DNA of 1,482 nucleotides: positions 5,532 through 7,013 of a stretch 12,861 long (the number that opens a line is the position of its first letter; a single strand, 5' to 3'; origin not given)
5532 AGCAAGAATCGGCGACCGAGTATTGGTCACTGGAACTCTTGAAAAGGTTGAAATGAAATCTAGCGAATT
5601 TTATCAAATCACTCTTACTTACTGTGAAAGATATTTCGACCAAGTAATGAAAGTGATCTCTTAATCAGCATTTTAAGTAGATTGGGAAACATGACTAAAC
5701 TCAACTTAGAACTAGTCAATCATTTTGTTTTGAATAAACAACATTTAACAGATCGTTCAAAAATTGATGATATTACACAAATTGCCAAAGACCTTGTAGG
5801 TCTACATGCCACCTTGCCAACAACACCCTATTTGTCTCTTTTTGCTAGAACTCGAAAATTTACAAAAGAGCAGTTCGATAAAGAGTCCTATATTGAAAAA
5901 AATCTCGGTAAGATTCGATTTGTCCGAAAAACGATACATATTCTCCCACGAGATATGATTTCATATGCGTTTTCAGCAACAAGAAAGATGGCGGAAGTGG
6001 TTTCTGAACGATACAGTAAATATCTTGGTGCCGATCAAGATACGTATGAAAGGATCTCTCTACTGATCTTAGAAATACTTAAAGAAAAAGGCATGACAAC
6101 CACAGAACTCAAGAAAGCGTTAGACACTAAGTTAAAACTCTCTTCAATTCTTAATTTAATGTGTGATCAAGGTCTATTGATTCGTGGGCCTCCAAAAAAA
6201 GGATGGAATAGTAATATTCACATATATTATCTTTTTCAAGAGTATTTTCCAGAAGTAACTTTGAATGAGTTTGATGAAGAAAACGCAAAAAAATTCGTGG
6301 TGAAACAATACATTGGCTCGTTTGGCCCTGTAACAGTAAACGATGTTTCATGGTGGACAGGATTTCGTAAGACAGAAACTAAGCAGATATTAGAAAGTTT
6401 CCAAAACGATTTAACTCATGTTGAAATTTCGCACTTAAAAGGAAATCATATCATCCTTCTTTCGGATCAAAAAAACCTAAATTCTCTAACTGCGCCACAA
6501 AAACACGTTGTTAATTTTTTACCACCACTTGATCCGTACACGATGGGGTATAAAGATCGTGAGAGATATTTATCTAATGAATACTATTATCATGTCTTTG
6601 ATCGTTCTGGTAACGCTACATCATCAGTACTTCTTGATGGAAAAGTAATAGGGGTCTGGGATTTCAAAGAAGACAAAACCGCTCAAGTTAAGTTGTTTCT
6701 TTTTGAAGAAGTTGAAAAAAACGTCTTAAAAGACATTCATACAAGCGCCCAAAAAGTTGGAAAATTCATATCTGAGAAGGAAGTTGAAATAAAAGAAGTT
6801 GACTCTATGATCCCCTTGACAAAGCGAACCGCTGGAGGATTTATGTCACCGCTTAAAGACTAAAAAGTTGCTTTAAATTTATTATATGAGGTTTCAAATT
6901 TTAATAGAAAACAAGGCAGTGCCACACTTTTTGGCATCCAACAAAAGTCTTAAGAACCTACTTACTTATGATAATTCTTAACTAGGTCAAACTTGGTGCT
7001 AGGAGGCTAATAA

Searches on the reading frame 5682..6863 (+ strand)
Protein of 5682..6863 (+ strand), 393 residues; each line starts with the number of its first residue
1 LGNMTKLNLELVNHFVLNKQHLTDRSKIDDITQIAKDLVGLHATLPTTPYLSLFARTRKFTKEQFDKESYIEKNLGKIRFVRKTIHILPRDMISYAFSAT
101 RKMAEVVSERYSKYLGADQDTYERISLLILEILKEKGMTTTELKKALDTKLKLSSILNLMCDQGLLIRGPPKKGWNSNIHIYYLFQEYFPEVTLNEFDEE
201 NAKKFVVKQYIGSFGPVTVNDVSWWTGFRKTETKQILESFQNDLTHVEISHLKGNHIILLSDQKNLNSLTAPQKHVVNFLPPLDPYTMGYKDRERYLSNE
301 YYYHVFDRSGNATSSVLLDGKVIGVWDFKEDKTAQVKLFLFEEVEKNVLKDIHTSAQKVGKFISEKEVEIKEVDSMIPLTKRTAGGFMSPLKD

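Call 4: search_protein_families(library=pfam, proteins=[window:5682-6863:+], max_evalue=0.01)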
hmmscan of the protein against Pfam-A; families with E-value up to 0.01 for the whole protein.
window:5682-6863:+ (393 aa): 1 family
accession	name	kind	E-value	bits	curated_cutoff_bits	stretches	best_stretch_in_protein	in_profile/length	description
PF06224.18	AlkZ-like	-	1.6e-48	166.5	25.9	1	36-362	2-329/329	DNA glycosylase AlkZ-like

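Call 5: search_protein_families(library=ncbifam, proteins=[window:5682-6863:+], max_evalue=0.01)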
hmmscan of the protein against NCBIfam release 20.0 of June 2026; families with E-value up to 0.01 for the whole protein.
window:5682-6863:+ (393 aa): 1 family
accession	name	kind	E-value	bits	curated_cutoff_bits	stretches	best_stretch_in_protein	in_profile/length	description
TIGR00576.1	dut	superfamily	0.0038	17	102.55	1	297-388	51-139/143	dUTP diphosphatase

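Call 6: search_protein_families(library=padloc, proteins=[window:5682-6863:+], max_evalue=0.01)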
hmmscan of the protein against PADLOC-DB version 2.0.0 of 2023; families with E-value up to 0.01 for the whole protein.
window:5682-6863:+ (393 aa): 0 families

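Call 33: find_homologous_proteins(query=window:5682-6863:+, max_evalue=0.001)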
Query window:5682-6863:+ (393 aa): 717 proteins with E <= 0.001 among 3978 candidates; the best 120 are listed.
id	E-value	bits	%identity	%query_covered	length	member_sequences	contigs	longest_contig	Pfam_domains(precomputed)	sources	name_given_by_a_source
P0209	7.4e-258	873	100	99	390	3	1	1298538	PF06224.19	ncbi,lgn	-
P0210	6.0e-229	777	87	99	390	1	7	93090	PF06224.19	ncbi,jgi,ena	-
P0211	8.9e-225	764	86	99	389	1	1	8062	PF06224.19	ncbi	ncbi:MAG: winged helix DNA-binding domain-containing protein [Promethearchaeota archaeon]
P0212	4.8e-202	689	81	99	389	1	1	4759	PF06224.19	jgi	-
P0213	5.1e-199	679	76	99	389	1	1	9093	PF06224.19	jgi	jgi:hypothetical protein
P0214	5.2e-199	679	78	99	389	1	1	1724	PF06224.19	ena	-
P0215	1.1e-197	674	76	99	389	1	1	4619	PF06224.19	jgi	jgi:hypothetical protein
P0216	4.5e-189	646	73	99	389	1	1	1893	PF06224.19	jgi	-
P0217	3.6e-179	614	67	99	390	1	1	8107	PF06224.19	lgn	-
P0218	1.9e-174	598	87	77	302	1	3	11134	PF06224.19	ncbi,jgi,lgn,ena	-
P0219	2.9e-157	542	63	99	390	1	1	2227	PF06224.19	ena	-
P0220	7.1e-156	537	61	99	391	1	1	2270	PF06224.19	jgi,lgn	-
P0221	2.0e-155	535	62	99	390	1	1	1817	PF06224.19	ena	-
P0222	4.4e-155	534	61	99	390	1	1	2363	PF06224.19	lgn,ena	-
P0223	9.1e-155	533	61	99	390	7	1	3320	PF06224.19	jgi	-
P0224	1.1e-153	530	59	99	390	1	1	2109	PF06224.19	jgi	-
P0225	4.9e-153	528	58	99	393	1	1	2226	PF06224.19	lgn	-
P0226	8.7e-153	527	60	99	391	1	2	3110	PF06224.19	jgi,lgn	-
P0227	8.4e-152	524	61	98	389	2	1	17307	PF06224.19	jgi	-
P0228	1.8e-151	522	58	99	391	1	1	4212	PF06224.19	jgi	-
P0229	3.0e-151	522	60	98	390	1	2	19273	PF06224.19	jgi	-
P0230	4.8e-150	518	59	99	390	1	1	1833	PF06224.19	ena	-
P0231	5.2e-149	514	58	99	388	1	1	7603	PF06224.19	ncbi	-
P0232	7.9e-149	514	58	99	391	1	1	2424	PF06224.19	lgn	-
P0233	3.0e-148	512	57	99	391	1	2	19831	PF06224.19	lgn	-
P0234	2.6e-147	509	59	99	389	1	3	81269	PF06224.19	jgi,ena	-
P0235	2.8e-147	509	58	99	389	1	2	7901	PF06224.19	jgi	jgi:hypothetical protein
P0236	4.9e-147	508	58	99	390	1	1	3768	PF06224.19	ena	-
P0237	5.9e-147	508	58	100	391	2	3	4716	PF06224.19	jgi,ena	-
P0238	7.6e-147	507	59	99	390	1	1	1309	PF06224.19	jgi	jgi:hypothetical protein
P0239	7.7e-147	507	59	98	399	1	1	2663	PF06224.19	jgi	-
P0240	9.9e-147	507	58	99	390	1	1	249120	PF06224.19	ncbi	-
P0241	1.3e-146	506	57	99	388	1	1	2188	PF06224.19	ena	-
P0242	6.3e-146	504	58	99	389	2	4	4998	PF06224.19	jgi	jgi:uncharacterized protein YcaQ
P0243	1.1e-145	503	58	99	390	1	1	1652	PF06224.19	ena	-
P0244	2.7e-145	502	57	99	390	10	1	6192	PF06224.19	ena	-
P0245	9.2e-145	500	59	94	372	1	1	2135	PF06224.19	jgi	-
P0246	1.9e-144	499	57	99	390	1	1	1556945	PF06224.19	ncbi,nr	ncbi:MAG: AlkZ family DNA glycosylase [Candidatus Bathyarchaeum sp.]|nr:MAG: AlkZ family DNA glycosy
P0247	2.3e-144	499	57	97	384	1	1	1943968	PF06224.19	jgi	-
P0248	3.3e-144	499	56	100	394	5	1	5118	PF06224.19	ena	-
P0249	3.5e-144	498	58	99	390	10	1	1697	PF06224.19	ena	-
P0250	3.6e-144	498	57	99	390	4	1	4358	PF06224.19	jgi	jgi:hypothetical protein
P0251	7.1e-144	497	55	99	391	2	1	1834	PF06224.19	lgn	-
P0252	7.3e-144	497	55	99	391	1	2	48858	PF06224.19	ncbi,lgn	-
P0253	7.3e-144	497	57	100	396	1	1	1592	PF06224.19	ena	-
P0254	8.0e-144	497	58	99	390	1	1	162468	PF06224.19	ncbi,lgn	-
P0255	9.3e-144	497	58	99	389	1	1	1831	PF06224.19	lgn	-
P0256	1.5e-143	496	57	98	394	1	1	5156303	PF06224.19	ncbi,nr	ncbi:MAG: AlkZ family DNA glycosylase [Thermoplasmata archaeon]|nr:MAG: AlkZ family DNA glycosylase 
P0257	1.9e-143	496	55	99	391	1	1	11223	PF06224.19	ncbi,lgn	-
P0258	2.0e-143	496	57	99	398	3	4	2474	PF06224.19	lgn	-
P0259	4.2e-143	495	56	99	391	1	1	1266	PF06224.19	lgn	-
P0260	5.1e-143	495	56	99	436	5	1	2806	PF06224.19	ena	-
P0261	5.7e-143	494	58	98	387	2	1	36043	PF06224.19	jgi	-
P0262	7.2e-143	494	55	99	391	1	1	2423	PF06224.19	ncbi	-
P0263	7.7e-143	494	56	99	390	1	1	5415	PF06224.19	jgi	jgi:hypothetical protein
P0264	9.6e-143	494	56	99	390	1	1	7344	PF06224.19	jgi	jgi:hypothetical protein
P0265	1.2e-142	493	56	99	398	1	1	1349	PF06224.19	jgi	jgi:hypothetical protein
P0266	1.9e-142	493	55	100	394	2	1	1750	PF06224.19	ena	-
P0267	2.3e-142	492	58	98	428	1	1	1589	PF06224.19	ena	-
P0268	3.0e-142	492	56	99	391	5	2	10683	PF06224.19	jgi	-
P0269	8.2e-142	491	57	99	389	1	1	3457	PF06224.19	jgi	-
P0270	9.9e-142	490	58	97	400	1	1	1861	PF06224.19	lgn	-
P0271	1.1e-141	490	58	99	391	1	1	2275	PF06224.19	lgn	-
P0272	1.3e-141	490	57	98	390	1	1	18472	PF06224.19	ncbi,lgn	-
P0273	1.5e-141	490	54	99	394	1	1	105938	PF06224.19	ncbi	-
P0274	1.5e-141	490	56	99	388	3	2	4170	PF06224.19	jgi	jgi:hypothetical protein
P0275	2.4e-141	489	56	99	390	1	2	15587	PF06224.19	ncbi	-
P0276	2.8e-141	489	56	99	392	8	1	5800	PF06224.19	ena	-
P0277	2.9e-141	489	58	99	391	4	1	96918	PF06224.19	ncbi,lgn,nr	ncbi:MAG: AlkZ family DNA glycosylase [Thaumarchaeota archaeon]|nr:AlkZ family DNA glycosylase [Nitr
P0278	6.1e-141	488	54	98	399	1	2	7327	PF06224.19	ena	-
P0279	6.5e-141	488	57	99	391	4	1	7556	PF06224.19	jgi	jgi:hypothetical protein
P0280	9.1e-141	487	56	98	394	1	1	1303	PF06224.19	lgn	-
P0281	9.1e-141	487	57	95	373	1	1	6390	PF06224.19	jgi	-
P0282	1.1e-140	487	57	97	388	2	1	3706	PF06224.19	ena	-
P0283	1.2e-140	487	55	98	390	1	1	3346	PF06224.19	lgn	-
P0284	1.2e-140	487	54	100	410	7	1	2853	PF06224.19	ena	-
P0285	1.5e-140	486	54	99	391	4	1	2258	PF06224.19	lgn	-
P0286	1.8e-140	486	56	100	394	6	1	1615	PF06224.19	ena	-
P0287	2.0e-140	486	53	99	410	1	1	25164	PF06224.19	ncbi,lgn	-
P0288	2.6e-140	486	56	99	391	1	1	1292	PF06224.19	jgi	jgi:hypothetical protein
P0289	5.4e-140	485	56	99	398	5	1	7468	PF06224.19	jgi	-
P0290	5.5e-140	485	55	99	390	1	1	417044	PF06224.19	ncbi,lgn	-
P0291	7.5e-140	484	55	100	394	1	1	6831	PF06224.19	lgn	-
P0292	1.0e-139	484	53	99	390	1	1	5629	PF06224.19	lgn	-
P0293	1.3e-139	483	56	99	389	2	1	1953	PF06224.19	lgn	-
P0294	1.6e-139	483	55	100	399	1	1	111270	PF06224.19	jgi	jgi:predicted DNA-binding transcriptional regulator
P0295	4.4e-139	482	53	99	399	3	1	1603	PF06224.19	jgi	jgi:hypothetical protein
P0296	6.8e-139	481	55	100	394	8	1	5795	PF06224.19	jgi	-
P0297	7.0e-139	481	53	99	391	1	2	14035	PF06224.19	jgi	jgi:hypothetical protein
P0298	8.0e-139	481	54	99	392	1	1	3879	PF06224.19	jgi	jgi:hypothetical protein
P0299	9.2e-139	481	53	99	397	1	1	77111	PF06224.19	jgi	jgi:uncharacterized protein YcaQ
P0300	1.0e-138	480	54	99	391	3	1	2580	PF06224.19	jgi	jgi:hypothetical protein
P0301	1.3e-138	480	56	99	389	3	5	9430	PF06224.19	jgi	-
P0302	1.8e-138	480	56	99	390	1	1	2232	PF06224.19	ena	-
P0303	1.9e-138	480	55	99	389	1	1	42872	PF06224.19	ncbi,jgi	ncbi:MAG: winged helix DNA-binding domain-containing protein [Candidatus Bathyarchaeota archaeon]|jg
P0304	2.7e-138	479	54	99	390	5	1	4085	PF06224.19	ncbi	-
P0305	2.2e-137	476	54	100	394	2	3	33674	PF06224.19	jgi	-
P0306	2.3e-137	476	54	99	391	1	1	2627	PF06224.19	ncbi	-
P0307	2.8e-137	476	69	77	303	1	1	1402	PF06224.19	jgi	jgi:hypothetical protein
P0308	7.1e-137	474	53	99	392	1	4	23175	PF06224.19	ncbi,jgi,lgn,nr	ncbi:MAG: winged helix DNA-binding domain-containing protein [Euryarchaeota archaeon]|nr:winged heli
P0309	8.9e-137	474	55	99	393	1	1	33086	PF06224.19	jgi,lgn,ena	-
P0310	9.3e-137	474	56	99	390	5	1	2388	PF06224.19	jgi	jgi:uncharacterized protein YcaQ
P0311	9.3e-137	474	55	99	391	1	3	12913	PF06224.19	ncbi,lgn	-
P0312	1.0e-136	474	53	99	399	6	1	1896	PF06224.19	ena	-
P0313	1.3e-136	474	55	99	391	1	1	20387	PF06224.19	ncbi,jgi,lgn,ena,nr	ncbi:MAG: winged helix DNA-binding domain-containing protein [Actinobacteria bacterium]|nr:winged he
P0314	2.4e-136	473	55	99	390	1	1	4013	PF06224.19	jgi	jgi:hypothetical protein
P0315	2.8e-136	472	53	99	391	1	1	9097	PF06224.19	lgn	-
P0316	3.0e-136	472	54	99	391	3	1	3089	PF06224.19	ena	-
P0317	4.0e-136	472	55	99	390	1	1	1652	PF06224.19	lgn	-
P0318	4.4e-136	472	55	100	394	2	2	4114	PF06224.19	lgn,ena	-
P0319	5.4e-136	471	54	100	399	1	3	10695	PF06224.19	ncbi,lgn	-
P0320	1.6e-135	470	54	99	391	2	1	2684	PF06224.19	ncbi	-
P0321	2.1e-135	470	55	97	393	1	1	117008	PF06224.19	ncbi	-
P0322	2.4e-135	469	53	99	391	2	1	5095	PF06224.19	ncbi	ncbi:hypothetical protein ES703_39122 [subsurface metagenome]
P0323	2.4e-135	469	52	99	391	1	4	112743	PF06224.19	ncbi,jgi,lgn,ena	-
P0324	3.0e-135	469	57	94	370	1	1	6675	PF06224.19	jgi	-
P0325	4.1e-135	469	54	100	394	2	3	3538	PF06224.19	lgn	-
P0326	6.3e-135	468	55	99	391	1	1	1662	PF06224.19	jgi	-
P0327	1.2e-134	467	54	99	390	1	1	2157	PF06224.19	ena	-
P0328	1.3e-134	467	52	99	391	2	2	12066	PF06224.19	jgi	-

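Call 34: find_encoding_contigs(protein=P0246, flank=6000, max_places=1)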
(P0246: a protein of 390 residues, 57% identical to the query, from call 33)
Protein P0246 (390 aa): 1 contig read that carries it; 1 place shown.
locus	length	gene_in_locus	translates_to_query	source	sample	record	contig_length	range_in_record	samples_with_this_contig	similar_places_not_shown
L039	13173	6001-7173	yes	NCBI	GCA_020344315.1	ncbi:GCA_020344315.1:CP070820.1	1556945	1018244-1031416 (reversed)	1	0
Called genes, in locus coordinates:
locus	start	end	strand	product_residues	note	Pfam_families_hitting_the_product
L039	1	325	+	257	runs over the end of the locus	PF01135:PCMT, PF05175:MTS, PF13489:Methyltransf_23, PF01209:Ubie_methyltran, PF06325:PrmA, PF13649:Methyltransf_25, PF13847:Methyltransf_31, PF08241:Methyltransf_11, +2 more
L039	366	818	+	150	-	PF01597:GCV_H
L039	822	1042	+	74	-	PF08859:DGC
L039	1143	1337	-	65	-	PF08713:DNA_alkylation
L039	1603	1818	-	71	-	-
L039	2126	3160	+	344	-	PF12675:DUF3795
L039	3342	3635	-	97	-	-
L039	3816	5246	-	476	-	-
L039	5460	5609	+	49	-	-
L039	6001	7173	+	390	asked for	PF06224:AlkZ-like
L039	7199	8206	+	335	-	-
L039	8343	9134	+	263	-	PF01259:SAICAR_synt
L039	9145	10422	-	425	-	PF09861:Lar_N, PF21113:LarA_C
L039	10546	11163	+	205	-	PF00156:Pribosyltran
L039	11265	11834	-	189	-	PF00352:TBP, PF11858:DUF3378 (faint), PF00352:TBP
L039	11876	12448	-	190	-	-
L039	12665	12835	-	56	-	-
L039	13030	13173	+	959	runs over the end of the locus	PF00270:DEAD, PF04851:ResIII (weak), PF00271:Helicase_C, PF19306:WHD_Lhr, PF08494:DEAD_assoc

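Call 35: find_encoding_contigs(protein=P0240, flank=6000, max_places=1)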
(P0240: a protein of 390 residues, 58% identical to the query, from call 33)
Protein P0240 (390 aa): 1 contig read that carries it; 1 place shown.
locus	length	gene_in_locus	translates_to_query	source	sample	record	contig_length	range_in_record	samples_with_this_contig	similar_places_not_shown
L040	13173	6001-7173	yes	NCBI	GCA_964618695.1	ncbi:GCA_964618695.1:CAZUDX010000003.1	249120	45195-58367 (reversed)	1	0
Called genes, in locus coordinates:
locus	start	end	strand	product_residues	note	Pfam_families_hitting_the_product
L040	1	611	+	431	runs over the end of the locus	-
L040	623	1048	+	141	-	PF02629:CoA_binding, PF13380:CoA_binding_2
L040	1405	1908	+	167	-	PF13240:Zn_Ribbon_1 (weak)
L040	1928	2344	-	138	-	PF12682:Flavodoxin_4 (faint), PF12641:Flavodoxin_3, PF12724:Flavodoxin_5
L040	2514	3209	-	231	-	PF02961:SAM_BAF (faint), PF10391:DNA_pol_lambd_f (faint), PF11731:Cdd1 (faint), PF14520:HHH_5, PF21999:IMS_HHH_1 (faint), PF14229:DUF4332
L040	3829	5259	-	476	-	-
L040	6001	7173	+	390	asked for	PF06224:AlkZ-like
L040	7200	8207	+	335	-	-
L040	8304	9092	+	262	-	PF01259:SAICAR_synt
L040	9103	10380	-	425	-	PF09861:Lar_N, PF21113:LarA_C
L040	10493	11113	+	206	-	PF00156:Pribosyltran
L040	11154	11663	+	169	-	-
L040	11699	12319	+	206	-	-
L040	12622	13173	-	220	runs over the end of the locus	PF11858:DUF3378 (faint), PF00352:TBP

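Call 36: find_encoding_contigs(protein=P0234, flank=6000, max_places=1)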
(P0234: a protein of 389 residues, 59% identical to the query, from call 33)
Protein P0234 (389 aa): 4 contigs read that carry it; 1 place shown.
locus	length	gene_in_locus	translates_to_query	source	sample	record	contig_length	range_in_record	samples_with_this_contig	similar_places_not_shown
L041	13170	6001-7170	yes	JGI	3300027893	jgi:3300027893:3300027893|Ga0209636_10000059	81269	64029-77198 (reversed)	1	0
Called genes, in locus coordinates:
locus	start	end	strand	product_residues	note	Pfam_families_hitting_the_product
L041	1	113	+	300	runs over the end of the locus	PF00389:2-Hacid_dh, PF02826:2-Hacid_dh_C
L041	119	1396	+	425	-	PF06245:DUF1015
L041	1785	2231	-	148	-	-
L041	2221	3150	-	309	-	-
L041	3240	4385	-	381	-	PF04851:ResIII (faint), PF00270:DEAD, PF00271:Helicase_C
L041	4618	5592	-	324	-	PF01040:UbiA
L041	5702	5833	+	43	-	-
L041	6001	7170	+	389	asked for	PF06224:AlkZ-like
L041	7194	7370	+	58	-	-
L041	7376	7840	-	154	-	-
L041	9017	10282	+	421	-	PF07690:MFS_1, PF12832:MFS_1_like, PF07690:MFS_1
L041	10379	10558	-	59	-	-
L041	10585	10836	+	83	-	PF14552:Tautomerase_2 (weak), PF01361:Tautomerase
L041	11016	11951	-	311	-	PF00089:Trypsin, PF13365:Trypsin_2, PF00595:PDZ (weak), PF13180:PDZ_2, PF17820:PDZ_6 (weak)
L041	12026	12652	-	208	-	PF01047:MarR (faint), PF12802:MarR_2 (faint), PF25213:HVO_A0261_N (weak), PF13545:HTH_Crp_2 (faint)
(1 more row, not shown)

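Call 40: search_protein_families(library=ncbifam, proteins=[L039:7199-8206:+], max_evalue=0.001)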
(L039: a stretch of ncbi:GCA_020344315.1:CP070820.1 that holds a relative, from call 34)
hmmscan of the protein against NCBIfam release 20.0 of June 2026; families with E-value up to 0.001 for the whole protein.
L039:7199-8206:+ (335 aa): 1 family
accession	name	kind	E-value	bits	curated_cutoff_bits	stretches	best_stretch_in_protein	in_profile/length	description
TIGR01787.1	squalene_cyclas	subfamily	0.00085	18.1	322.7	0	60-174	470-585/622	squalene/oxidosqualene cyclases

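Call 66: search_solved_structures(query=window:5691-6863:+, max_evalue=0.001, show_alignments=3)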
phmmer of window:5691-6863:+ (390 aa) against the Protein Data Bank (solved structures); distinct sequences matched with E-value up to 0.001: 1.
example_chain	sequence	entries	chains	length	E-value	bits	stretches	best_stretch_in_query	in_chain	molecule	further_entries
5uuj_A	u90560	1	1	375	1.7e-09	40.3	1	151-354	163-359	AlkZ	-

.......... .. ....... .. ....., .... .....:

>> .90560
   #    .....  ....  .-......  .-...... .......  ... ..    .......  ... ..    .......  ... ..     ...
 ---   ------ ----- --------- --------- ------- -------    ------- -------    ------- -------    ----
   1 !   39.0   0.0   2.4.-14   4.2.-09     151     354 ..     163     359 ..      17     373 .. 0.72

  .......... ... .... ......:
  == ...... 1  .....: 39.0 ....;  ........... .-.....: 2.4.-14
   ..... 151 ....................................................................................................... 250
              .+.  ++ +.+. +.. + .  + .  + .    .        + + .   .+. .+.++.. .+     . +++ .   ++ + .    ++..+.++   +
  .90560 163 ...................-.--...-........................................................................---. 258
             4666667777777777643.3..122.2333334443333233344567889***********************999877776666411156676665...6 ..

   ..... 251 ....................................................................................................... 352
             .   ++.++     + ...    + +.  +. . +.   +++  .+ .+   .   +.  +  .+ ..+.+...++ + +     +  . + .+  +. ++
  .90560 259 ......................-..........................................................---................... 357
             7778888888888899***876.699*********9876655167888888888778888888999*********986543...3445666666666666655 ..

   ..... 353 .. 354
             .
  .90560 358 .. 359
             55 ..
